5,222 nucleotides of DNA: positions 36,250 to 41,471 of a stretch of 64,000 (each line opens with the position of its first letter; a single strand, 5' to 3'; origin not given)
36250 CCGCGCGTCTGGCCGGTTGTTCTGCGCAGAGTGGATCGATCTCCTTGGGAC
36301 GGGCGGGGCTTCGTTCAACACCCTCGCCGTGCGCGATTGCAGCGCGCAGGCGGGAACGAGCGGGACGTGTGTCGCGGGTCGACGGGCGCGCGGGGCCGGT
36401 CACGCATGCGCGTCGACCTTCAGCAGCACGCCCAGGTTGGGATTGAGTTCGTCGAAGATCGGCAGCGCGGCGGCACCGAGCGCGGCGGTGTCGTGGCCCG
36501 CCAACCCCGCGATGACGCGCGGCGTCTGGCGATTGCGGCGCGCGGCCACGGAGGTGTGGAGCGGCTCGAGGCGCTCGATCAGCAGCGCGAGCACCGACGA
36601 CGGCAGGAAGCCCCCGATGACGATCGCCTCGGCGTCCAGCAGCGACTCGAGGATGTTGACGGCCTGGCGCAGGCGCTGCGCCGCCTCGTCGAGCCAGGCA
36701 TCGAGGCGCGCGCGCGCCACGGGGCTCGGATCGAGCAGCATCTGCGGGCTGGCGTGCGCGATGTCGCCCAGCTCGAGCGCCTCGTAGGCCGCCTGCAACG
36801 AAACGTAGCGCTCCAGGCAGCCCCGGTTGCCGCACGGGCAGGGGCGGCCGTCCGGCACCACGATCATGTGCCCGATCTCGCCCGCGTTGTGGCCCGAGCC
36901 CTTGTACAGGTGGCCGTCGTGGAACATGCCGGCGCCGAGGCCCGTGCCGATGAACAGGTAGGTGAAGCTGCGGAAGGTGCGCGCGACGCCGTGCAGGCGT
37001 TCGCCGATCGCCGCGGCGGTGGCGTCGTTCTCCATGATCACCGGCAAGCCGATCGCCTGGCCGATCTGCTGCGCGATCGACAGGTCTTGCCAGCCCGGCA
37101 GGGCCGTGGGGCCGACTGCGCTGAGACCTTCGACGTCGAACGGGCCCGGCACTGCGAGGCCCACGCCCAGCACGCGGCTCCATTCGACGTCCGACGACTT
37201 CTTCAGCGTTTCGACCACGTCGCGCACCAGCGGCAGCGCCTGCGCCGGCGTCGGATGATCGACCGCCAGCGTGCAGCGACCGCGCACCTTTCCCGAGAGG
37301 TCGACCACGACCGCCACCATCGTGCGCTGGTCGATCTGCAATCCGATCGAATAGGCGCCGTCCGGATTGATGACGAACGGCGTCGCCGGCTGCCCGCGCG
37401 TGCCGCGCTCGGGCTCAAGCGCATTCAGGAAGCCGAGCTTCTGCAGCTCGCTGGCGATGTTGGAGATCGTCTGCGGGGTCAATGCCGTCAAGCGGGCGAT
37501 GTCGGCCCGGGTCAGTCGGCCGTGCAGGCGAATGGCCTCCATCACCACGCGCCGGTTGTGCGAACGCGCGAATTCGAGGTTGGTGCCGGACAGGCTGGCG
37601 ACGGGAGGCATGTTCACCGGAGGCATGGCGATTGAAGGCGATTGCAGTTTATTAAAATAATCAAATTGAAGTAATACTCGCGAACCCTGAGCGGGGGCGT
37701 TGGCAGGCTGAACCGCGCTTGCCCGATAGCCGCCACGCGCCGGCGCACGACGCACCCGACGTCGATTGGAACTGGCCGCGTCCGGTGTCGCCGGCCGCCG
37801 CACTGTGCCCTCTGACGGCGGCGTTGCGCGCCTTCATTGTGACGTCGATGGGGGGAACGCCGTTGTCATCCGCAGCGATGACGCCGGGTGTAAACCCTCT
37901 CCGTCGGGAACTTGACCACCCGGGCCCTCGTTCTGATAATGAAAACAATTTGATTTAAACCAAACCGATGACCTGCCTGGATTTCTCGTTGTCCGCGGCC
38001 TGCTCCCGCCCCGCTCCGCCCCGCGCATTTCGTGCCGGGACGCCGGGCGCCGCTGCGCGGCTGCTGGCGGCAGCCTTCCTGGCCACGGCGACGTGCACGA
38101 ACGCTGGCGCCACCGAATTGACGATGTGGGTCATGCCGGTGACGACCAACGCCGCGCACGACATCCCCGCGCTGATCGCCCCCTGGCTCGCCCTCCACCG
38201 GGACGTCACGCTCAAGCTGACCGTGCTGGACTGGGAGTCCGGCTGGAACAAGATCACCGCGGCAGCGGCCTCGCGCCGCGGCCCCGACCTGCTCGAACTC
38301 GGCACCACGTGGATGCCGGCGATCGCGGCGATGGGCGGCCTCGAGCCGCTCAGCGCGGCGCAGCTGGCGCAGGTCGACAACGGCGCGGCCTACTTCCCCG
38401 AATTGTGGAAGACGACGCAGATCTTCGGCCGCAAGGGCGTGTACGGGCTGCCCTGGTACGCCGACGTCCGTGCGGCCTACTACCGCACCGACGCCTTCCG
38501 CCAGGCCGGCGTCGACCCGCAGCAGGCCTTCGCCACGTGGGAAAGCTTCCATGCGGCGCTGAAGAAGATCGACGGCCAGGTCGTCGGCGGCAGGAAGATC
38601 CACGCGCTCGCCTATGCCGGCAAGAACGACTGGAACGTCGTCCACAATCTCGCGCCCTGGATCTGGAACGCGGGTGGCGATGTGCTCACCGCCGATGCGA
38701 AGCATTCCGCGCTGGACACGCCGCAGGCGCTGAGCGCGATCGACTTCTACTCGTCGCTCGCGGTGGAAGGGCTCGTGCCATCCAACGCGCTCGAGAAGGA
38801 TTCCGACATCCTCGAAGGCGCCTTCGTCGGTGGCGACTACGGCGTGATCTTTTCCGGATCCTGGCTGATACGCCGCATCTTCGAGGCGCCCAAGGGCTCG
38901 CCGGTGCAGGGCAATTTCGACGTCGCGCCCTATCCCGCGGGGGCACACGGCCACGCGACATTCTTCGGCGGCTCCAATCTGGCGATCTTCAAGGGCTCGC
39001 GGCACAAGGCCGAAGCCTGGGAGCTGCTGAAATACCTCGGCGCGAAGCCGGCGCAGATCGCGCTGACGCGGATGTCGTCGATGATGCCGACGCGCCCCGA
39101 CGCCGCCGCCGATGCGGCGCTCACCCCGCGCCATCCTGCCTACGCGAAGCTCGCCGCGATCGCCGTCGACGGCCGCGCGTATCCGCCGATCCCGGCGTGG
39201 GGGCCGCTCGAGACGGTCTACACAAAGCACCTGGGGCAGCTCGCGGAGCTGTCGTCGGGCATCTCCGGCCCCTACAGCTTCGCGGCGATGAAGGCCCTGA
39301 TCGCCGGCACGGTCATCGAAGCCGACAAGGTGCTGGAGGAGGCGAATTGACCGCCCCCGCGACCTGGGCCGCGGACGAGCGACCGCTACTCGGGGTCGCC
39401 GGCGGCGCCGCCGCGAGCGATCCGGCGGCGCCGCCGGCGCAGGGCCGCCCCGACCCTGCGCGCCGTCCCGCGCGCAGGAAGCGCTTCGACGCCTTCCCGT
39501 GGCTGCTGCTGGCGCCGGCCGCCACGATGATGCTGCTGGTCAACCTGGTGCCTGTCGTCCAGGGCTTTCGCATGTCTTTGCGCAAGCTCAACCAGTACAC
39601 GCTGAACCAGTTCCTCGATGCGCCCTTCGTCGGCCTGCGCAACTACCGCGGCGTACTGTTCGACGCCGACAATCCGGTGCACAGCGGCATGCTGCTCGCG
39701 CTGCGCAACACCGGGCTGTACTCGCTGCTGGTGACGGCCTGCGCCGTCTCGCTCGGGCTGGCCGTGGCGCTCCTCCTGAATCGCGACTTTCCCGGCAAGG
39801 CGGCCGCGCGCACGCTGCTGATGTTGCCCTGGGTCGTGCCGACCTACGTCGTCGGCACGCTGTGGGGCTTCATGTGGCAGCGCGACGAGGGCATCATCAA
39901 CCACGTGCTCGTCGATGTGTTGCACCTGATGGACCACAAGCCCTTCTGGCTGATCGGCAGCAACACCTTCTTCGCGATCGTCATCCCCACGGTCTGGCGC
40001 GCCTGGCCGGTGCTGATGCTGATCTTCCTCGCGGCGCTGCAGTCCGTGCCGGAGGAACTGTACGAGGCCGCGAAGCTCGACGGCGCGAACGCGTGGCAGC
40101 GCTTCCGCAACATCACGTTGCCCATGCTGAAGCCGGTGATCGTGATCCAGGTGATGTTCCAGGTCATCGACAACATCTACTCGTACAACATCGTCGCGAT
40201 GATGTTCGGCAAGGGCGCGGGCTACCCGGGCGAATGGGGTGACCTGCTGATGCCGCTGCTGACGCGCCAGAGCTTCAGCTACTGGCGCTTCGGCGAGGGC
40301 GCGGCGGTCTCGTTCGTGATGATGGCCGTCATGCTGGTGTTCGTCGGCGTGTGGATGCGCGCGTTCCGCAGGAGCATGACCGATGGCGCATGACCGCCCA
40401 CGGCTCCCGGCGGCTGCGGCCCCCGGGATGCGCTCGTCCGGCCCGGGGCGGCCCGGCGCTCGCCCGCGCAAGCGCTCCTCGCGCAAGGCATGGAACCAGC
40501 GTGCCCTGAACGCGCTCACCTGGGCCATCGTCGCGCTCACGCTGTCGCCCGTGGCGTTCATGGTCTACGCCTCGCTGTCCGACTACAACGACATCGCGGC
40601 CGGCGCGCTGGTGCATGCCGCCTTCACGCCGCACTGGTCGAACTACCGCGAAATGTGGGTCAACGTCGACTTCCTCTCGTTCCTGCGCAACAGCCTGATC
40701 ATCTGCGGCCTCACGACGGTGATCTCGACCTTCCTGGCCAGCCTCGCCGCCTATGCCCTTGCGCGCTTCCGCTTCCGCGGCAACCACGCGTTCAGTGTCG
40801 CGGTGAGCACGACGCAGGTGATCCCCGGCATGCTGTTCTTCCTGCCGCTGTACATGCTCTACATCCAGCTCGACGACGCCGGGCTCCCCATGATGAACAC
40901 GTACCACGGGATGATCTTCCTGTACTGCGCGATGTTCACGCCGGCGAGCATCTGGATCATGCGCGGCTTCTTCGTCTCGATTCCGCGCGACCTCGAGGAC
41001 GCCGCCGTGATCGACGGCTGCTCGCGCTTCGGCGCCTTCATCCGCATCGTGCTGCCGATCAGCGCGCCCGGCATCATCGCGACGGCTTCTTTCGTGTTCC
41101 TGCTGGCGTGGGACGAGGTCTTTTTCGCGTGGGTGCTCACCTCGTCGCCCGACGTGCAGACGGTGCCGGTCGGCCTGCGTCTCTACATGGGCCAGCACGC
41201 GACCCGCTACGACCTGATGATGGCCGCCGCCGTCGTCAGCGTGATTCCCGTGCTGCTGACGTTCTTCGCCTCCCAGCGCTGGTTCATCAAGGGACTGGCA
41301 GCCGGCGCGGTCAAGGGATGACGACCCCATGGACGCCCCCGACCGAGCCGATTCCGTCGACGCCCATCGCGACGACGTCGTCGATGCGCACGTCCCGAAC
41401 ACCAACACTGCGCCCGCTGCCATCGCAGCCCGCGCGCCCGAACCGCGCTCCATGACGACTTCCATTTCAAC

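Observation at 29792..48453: TonB-dependent, ROK-regulated chitosan/glucosamine utilisation locus in a Gram-negative bacterium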

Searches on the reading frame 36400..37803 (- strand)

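Call 5: search_protein_families(library=pfam, proteins=[window:36400-37803:-])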
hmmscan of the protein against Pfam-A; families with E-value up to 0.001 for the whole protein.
window:36400-37803:- (467 aa): 5 families
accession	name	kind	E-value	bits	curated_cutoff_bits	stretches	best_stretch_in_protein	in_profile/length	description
PF00480.26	ROK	-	1.2e-41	143.6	22.9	1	153-447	2-290/294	ROK family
PF12802.13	MarR_2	-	7.4e-05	23.3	27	1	89-126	12-50/61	MarR family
PF13545.12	HTH_Crp_2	-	0.00011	22.5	27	1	92-126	18-52/70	Crp-like helix-turn-helix domain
PF13412.12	HTH_24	-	0.00041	20.3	21.9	1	82-125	3-46/48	Winged helix-turn-helix DNA-binding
PF13518.12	HTH_28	-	0.00079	19.9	25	0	85-134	4-49/52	Helix-turn-helix domain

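Call 10: search_protein_families(library=ncbifam, proteins=[window:36400-37626:-])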
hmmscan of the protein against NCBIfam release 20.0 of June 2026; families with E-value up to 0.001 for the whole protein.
window:36400-37626:- (408 aa): 13 families
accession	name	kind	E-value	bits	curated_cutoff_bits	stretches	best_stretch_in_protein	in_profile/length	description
TIGR00744.1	ROK_glcA_fam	subfamily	1.3e-34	119.9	260.35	1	96-279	3-185/318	ROK family glucokinase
NF049930.1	TransRegMlc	equivalog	3.4e-33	115.5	530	1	23-284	16-277/405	sugar metabolism global transcriptional regulator Mlc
NF047937.1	TransRegNagC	equivalog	3.3e-28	99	650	1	16-284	4-275/399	DNA-binding transcriptional regulator NagC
NF003461.0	PRK05082.1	subfamily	2e-27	96.3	283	1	102-388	12-285/291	N-acetylmannosamine kinase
NF047821.1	NactlManKinNanK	equivalog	1.5e-24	87.1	450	1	103-341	13-243/288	N-acetylmannosamine kinase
NF007251.0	PRK09698.1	equivalog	1e-19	70.9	253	1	137-341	49-248/304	allose kinase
NF045551.1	GK_Pyrobac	equivalog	2.5e-17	63.1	500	1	154-389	50-280/294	ATP-dependent glucokinase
NF009835.0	PRK13310.1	equivalog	1.4e-16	60.7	380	1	125-389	30-300/303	N-acetylglucosamine kinase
NF007108.0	PRK09557.1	equivalog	2.2e-14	53.5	443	1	124-368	30-280/303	fructokinase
NF042998.1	bglucokin_BglK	equivalog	3.1e-13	49.6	550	1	153-339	55-242/291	beta-glucoside kinase BglK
NF009836.0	PRK13311.1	equivalog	4.8e-12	45.6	551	1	125-278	30-192/256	N-acetyl-D-glucosamine kinase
NF045550.1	FrctkaseScrK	equivalog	4e-10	39.6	400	1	151-258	54-161/293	fructokinase ScrK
NF045942.1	PolPhglucPhase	equivalog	2.4e-09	37.3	250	1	94-256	3-156/242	polyphosphate--glucose phosphotransferase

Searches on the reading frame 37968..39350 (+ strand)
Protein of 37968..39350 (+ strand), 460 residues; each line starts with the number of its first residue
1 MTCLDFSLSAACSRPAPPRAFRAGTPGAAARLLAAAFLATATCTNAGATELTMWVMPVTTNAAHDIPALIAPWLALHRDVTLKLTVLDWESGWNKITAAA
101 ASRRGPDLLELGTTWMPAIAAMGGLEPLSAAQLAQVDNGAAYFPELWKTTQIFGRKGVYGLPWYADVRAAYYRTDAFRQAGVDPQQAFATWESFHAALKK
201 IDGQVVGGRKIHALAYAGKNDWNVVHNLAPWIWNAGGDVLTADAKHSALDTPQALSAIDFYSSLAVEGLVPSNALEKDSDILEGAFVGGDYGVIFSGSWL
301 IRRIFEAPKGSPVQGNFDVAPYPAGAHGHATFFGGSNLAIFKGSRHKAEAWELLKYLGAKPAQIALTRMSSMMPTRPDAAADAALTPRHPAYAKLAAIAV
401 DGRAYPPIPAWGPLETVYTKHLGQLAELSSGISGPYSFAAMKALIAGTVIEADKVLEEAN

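Call 5: search_protein_families(library=pfam, proteins=[window:37968-39350:+])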
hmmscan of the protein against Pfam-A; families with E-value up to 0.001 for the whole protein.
window:37968-39350:+ (460 aa): 2 families
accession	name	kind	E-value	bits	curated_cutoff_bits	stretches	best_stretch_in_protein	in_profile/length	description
PF01547.30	SBP_bac_1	-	2.1e-35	123.6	26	1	67-363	11-306/307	Bacterial extracellular solute-binding protein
PF13416.11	SBP_bac_8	-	1.2e-31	111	27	1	70-386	3-272/279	Bacterial extracellular solute-binding protein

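Call 10: search_protein_families(library=ncbifam, proteins=[window:37968-39350:+])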
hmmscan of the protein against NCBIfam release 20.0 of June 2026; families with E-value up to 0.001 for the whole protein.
window:37968-39350:+ (460 aa): 1 family
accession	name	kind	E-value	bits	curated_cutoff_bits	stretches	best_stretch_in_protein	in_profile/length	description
NF008211.0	PRK10974.1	equivalog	3.2e-05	22.7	411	1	159-344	139-318/439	sn-glycerol-3-phosphate ABC transporter substrate-binding protein UgpB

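Call 21: search_solved_structures(query=window:37968-39350:+, max_evalue=0.001)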
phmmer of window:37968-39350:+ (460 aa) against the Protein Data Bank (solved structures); distinct sequences matched with E-value up to 0.001: 51.
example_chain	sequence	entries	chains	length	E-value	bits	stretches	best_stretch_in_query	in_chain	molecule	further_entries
7c63_A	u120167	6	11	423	3.5e-90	306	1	51-429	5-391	Sugar ABC transporter, periplasmic sugar-binding protein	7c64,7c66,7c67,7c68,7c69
7c71_A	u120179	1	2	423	1.7e-89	303.8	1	51-429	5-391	Sugar ABC transporter, periplasmic sugar-binding protein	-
7c6x_A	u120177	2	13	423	2e-88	300.2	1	51-429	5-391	Sugar ABC transporter, periplasmic sugar-binding protein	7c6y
7c6z_A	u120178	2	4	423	2.1e-88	300.2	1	51-429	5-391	Sugar ABC transporter, periplasmic sugar-binding protein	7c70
7c6f_A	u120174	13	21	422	1.7e-85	290.5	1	51-429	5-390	Sugar ABC transporter, periplasmic sugar-binding protein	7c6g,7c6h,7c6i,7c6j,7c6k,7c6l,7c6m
7x0i_A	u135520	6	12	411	1.8e-82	280.6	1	49-458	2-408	CbpB | CpbB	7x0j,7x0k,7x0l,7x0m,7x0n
5ci5_A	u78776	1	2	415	3.7e-32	114.7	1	80-411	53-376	Extracellular solute-binding protein family 1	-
5ysb_A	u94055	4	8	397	9.9e-32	113.3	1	77-424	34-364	Lin1841 protein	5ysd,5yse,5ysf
3uor_A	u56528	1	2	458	2.4e-30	108.8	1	46-375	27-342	ABC transporter sugar binding protein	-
8art_A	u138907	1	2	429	3.3e-29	105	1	27-434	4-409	Putative secreted maltose-binding protein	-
6dtq_A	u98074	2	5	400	2.1e-20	76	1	96-417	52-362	maltose-binding protein MalE3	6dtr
6lce_A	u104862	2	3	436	1.4e-19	73.3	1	45-405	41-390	ABC transporter substrate binding component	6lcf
1eu8_A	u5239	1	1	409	1.4e-19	73.2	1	85-424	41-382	TREHALOSE/MALTOSE BINDING PROTEIN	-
3jzj_A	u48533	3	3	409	3.3e-19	72.1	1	79-380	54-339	Acarbose/maltose binding protein GacH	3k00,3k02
3k01_A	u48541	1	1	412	3.3e-19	72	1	79-380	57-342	Acarbose/maltose binding protein GacH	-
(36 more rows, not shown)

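Call 87: search_solved_structures(query=window:37968-39350:+, max_evalue=1e-80, show_alignments=1)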
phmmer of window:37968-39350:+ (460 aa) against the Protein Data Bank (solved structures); distinct sequences matched with E-value up to 1e-80: 6.
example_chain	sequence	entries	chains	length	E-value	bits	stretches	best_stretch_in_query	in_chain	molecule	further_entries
7c63_A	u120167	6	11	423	3.5e-90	306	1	51-429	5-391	Sugar ABC transporter, periplasmic sugar-binding protein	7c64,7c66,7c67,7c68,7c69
7c71_A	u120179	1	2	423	1.7e-89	303.8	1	51-429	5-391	Sugar ABC transporter, periplasmic sugar-binding protein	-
7c6x_A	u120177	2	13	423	2e-88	300.2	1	51-429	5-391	Sugar ABC transporter, periplasmic sugar-binding protein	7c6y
7c6z_A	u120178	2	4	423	2.1e-88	300.2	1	51-429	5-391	Sugar ABC transporter, periplasmic sugar-binding protein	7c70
7c6f_A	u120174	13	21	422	1.7e-85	290.5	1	51-429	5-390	Sugar ABC transporter, periplasmic sugar-binding protein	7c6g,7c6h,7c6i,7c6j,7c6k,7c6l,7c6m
7x0i_A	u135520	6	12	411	1.8e-82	280.6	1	49-458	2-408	CbpB | CpbB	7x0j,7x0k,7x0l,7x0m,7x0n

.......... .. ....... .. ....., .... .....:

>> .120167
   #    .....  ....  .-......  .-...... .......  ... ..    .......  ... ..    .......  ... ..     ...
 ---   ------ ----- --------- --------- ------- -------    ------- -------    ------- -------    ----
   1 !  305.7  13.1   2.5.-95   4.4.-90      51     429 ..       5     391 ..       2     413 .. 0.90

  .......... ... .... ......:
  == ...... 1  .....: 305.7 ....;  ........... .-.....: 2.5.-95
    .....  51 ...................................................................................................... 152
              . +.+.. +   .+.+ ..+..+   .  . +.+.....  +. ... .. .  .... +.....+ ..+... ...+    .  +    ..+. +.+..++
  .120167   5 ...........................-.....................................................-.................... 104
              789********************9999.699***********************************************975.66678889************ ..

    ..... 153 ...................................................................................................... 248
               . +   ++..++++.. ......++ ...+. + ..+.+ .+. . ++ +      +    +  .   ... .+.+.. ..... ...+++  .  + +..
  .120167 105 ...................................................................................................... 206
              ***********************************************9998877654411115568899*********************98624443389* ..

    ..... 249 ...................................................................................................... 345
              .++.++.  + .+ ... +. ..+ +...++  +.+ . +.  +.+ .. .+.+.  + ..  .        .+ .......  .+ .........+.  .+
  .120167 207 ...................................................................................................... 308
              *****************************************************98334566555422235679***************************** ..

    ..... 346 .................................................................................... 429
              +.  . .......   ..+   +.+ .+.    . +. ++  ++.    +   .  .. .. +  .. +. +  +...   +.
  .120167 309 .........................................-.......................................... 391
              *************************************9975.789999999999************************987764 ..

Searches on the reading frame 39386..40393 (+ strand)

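Call 5: search_protein_families(library=pfam, proteins=[window:39386-40393:+])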
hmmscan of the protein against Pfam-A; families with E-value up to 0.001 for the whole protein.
window:39386-40393:+ (335 aa): 1 family
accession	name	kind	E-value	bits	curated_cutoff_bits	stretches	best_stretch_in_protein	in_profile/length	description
PF00528.27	BPD_transp_1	-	5.2e-22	78.9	26.4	1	121-331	2-182/184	Binding-protein-dependent transport system inner membrane component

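Call 45: search_protein_families(library=ncbifam, proteins=[window:39386-40393:+], max_evalue=0.01)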
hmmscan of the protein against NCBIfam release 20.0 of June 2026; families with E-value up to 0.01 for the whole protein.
window:39386-40393:+ (335 aa): 32 families (the best 25 are shown)
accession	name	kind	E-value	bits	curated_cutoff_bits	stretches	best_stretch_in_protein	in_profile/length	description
NF007852.0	PRK10561.1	equivalog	6.5e-27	95.1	335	1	27-325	5-286/295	sn-glycerol-3-phosphate ABC transporter permease UgpA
NF008232.0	PRK10999.1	equivalog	1.9e-22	79.7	392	1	81-254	264-435/520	maltose ABC transporter permease MalF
TIGR03262.1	PhnU2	equivalog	7.5e-14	51.3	593.25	1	78-260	34-198/546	putative 2-aminoethylphosphonate ABC transporter permease subunit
TIGR00969.1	3a0106s02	subfamily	3.6e-13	49.6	240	1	102-319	59-262/272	sulfate ABC transporter permease subunit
TIGR01581.1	Mo_ABC_porter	hypoth_equivalog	3.3e-12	46.4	210.3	1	100-258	21-166/225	ABC transporter permease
NF040931.1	ABC_arch_GlcT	equivalog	3.5e-12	46.6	360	1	71-316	28-260/278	glucose ABC transporter permease GlcT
TIGR02139.1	permease_CysT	equivalog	8.1e-12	45.3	246.1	1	102-319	48-251/265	sulfate ABC transporter permease subunit CysT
NF006939.0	PRK09421.1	equivalog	3.6e-11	42.9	262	1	113-258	19-156/230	molybdate ABC transporter permease subunit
TIGR02141.1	modB_ABC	equivalog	8.1e-11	42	182.6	1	114-278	8-163/208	molybdate ABC transporter permease subunit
NF011624.0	PRK15050.1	equivalog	1.6e-10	40.6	247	1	25-273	11-239/297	2-aminoethylphosphonate ABC transporter permease subunit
NF008208.0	PRK10971.1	equivalog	6.6e-10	38.9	415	1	109-324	63-267/277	sulfate/thiosulfate ABC transporter permease CysT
NF007044.0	PRK09497.1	equivalog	6.9e-09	35.6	348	1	112-328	71-276/285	spermidine/putrescine ABC transporter permease PotB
TIGR02140.1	permease_CysW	equivalog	2.7e-08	33.6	329.1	1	103-318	46-247/261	sulfate ABC transporter permease subunit CysW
NF008231.0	PRK10998.1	equivalog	2.8e-08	33.7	261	1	190-324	154-285/296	maltose ABC transporter permease MalG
NF040932.1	ABC_arch_GlcU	equivalog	1.9e-07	31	340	1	208-268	149-206/272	glucose ABC transporter permease GlcU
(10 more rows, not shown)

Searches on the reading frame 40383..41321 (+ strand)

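Call 5: search_protein_families(library=pfam, proteins=[window:40383-41321:+])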
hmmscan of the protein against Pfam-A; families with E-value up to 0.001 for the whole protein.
window:40383-41321:+ (312 aa): 1 family
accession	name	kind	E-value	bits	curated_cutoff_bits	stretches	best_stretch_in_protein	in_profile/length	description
PF00528.27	BPD_transp_1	-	8.1e-18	65.2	26.4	1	117-304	3-181/184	Binding-protein-dependent transport system inner membrane component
